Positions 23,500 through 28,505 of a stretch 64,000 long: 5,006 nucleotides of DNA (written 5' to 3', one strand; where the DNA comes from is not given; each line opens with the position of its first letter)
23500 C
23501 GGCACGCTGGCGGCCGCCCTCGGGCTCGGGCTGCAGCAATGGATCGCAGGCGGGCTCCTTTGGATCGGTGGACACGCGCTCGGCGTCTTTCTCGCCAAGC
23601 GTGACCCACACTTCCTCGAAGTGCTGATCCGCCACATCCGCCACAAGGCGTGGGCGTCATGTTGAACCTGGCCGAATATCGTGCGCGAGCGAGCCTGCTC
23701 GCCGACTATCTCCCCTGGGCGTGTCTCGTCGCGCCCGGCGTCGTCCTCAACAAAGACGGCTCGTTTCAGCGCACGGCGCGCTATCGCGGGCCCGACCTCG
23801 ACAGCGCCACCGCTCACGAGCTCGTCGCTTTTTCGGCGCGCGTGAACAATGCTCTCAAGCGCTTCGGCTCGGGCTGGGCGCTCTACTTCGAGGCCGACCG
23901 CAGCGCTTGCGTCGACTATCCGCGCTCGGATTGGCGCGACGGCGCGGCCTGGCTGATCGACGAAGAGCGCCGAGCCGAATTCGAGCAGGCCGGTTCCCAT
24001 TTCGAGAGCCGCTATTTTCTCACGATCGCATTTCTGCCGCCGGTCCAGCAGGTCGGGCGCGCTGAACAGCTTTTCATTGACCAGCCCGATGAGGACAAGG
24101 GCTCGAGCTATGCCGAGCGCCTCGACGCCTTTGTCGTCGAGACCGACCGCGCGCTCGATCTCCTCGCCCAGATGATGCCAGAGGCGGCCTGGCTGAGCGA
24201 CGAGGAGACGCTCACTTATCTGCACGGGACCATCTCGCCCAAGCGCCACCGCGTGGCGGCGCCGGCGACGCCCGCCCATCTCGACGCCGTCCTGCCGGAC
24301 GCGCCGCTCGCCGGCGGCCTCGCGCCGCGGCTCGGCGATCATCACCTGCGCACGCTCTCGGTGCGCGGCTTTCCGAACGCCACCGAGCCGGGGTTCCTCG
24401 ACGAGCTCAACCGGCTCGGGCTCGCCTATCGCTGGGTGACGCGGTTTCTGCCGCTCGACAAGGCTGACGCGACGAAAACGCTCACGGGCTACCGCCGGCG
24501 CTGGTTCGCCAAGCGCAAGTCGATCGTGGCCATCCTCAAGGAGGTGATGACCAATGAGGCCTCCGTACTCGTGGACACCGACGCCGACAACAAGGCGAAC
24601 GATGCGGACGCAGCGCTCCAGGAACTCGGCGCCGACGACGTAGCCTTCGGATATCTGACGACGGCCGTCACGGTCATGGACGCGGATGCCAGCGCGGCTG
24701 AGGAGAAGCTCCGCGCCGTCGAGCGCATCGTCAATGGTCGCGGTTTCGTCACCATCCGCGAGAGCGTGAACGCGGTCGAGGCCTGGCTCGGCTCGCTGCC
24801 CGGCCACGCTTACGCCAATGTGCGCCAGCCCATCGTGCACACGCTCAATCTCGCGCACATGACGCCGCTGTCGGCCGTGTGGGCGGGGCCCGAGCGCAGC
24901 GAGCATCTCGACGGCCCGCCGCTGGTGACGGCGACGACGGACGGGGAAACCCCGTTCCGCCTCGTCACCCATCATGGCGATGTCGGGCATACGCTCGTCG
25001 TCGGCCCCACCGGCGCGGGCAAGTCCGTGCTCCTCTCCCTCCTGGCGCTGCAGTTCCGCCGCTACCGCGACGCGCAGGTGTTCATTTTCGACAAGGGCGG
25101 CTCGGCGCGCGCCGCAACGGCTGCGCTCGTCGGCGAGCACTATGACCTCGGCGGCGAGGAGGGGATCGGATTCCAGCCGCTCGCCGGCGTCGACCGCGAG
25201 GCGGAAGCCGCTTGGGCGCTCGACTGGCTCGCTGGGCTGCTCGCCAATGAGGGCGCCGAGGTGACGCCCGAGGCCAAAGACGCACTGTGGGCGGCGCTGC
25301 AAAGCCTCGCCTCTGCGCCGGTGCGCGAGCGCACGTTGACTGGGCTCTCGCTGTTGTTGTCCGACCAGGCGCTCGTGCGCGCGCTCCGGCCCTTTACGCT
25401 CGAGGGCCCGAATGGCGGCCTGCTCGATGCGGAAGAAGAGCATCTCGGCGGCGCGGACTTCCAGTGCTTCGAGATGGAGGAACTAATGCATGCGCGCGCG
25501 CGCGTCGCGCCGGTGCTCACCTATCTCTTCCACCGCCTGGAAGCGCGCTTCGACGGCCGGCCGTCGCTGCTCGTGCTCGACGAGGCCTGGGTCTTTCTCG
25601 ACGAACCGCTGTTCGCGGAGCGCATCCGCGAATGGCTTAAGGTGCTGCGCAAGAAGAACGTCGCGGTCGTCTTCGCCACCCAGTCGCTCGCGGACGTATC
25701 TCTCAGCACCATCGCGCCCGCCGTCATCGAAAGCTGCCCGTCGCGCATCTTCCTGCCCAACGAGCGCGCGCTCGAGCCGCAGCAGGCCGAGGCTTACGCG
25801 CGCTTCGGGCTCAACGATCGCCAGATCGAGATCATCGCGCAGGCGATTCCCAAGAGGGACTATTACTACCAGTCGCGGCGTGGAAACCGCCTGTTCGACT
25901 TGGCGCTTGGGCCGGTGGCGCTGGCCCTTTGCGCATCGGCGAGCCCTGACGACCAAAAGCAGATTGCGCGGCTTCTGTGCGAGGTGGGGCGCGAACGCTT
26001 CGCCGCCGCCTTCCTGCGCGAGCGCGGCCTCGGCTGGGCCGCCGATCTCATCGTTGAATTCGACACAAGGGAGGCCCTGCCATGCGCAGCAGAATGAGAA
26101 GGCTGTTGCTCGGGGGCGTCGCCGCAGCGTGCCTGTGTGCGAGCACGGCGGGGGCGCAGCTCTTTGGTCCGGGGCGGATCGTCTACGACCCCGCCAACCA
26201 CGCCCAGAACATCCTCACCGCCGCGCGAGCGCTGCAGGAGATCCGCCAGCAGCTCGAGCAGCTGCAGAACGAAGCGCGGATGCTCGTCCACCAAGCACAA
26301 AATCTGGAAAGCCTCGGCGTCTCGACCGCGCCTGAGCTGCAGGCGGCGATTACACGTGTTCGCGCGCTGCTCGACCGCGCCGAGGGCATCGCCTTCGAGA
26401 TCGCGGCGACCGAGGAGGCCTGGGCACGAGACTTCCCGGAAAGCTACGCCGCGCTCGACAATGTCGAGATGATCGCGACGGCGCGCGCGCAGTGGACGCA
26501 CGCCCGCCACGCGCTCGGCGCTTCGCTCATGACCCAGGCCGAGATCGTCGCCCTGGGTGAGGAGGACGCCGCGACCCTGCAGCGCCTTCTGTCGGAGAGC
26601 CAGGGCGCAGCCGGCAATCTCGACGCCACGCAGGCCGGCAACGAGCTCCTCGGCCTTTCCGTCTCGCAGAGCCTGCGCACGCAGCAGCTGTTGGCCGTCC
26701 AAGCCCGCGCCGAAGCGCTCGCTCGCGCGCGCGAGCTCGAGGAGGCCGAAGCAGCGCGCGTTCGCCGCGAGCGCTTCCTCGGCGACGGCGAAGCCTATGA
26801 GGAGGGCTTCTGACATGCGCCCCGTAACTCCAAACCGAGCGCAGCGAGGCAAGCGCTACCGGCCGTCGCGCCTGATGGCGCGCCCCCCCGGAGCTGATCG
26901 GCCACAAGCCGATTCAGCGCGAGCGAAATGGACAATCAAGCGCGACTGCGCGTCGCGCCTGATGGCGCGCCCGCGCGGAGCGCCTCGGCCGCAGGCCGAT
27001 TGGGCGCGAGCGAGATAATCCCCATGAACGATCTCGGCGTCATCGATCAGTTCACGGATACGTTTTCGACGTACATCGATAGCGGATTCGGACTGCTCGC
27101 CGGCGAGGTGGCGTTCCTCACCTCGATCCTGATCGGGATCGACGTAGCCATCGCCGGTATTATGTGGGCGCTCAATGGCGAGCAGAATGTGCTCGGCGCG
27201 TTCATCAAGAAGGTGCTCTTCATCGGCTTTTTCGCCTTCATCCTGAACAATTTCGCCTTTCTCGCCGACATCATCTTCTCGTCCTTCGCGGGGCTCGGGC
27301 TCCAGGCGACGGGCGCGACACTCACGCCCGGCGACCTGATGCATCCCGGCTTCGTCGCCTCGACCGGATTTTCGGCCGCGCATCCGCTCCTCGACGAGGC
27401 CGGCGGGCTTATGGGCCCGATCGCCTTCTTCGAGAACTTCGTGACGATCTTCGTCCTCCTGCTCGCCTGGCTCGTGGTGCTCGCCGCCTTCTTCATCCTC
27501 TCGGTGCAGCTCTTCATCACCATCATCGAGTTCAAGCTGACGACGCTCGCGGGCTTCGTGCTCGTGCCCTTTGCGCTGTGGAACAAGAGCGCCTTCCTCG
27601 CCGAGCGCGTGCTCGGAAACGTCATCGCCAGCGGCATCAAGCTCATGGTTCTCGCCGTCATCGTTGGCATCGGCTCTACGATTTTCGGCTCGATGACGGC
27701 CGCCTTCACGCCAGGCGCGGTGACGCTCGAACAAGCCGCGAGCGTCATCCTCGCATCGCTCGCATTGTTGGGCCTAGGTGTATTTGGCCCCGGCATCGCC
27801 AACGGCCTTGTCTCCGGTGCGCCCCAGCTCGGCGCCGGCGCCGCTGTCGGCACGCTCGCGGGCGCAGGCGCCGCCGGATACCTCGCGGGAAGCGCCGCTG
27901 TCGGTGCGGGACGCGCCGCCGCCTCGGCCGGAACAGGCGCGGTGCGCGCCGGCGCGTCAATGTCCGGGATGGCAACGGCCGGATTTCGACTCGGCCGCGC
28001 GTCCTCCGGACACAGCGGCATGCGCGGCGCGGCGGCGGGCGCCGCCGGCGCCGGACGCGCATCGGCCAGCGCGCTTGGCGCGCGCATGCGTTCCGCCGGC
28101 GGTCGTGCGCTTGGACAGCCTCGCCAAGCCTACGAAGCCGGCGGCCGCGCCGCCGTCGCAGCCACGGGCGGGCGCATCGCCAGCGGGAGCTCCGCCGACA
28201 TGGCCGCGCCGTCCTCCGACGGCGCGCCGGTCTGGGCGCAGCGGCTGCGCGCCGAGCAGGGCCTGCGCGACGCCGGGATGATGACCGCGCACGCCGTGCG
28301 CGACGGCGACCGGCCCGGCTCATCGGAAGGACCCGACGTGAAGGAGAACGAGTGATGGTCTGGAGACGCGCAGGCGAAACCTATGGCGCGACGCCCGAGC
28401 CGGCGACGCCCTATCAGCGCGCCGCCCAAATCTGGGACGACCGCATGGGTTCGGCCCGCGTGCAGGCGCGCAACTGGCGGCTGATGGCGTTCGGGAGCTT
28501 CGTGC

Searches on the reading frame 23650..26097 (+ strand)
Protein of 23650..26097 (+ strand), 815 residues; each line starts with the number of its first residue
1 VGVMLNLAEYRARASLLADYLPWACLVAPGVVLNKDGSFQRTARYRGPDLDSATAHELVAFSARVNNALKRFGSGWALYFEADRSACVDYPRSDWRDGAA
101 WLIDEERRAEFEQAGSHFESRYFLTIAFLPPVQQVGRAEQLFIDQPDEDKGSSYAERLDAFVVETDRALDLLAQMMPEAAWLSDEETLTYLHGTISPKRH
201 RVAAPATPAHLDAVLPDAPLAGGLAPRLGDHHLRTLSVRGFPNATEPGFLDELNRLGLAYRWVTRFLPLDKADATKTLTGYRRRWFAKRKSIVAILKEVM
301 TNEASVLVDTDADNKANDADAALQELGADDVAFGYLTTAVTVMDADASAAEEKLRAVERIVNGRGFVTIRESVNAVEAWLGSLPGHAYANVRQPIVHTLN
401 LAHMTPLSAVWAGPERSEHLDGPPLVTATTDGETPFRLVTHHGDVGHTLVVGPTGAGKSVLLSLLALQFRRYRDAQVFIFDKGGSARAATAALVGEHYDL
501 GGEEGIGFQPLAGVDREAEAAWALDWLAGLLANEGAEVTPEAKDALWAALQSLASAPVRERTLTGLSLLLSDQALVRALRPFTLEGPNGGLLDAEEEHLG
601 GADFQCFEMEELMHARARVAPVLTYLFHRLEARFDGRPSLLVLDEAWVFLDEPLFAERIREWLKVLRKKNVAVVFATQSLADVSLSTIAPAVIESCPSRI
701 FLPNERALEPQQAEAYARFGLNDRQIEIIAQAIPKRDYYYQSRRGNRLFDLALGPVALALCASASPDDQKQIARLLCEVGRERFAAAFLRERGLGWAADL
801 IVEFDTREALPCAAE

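Call 52: search_protein_families(library=pfam, proteins=[window:23650-26097:+], max_evalue=0.0001)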
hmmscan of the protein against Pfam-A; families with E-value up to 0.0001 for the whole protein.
window:23650-26097:+ (815 aa): 4 families
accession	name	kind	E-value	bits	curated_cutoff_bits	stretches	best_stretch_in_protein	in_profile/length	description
PF03135.19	CagE_TrbE_VirB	-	2.6e-10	41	21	1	304-392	116-204/204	CagE, TrbE, VirB family, component of type IV transporter system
PF19044.6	P-loop_TraG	-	4.2e-10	39.3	25.8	1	575-729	184-342/413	TraG P-loop domain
PF13401.12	AAA_22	-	2.1e-05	25.3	27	0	446-484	6-44/130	AAA domain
PF12846.13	AAA_10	-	2.6e-05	23.9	27.5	0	640-684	243-287/362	AAA-like domain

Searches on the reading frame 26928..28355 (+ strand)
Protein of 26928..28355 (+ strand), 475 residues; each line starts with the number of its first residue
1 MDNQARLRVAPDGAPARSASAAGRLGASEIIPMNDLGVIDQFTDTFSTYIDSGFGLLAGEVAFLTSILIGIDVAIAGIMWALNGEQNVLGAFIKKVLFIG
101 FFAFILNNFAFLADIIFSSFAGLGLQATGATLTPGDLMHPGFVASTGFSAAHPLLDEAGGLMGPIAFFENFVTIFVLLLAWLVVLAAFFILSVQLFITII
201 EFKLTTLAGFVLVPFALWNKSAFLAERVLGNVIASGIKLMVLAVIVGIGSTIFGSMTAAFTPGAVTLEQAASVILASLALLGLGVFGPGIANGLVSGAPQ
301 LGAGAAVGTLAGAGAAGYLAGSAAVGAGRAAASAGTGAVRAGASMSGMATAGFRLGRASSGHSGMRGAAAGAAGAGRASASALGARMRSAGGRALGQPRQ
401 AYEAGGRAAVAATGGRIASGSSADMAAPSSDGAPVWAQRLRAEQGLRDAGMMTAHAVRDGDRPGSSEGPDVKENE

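Call 52: search_protein_families(library=pfam, proteins=[window:26928-28355:+], max_evalue=0.0001)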
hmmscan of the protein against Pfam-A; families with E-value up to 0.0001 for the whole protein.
window:26928-28355:+ (475 aa): 1 family
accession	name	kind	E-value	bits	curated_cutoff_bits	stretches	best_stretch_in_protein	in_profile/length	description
PF04610.19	TrbL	-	2.8e-49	168.2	25.9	1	69-286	1-214/215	TrbL/VirB6 plasmid conjugal transfer protein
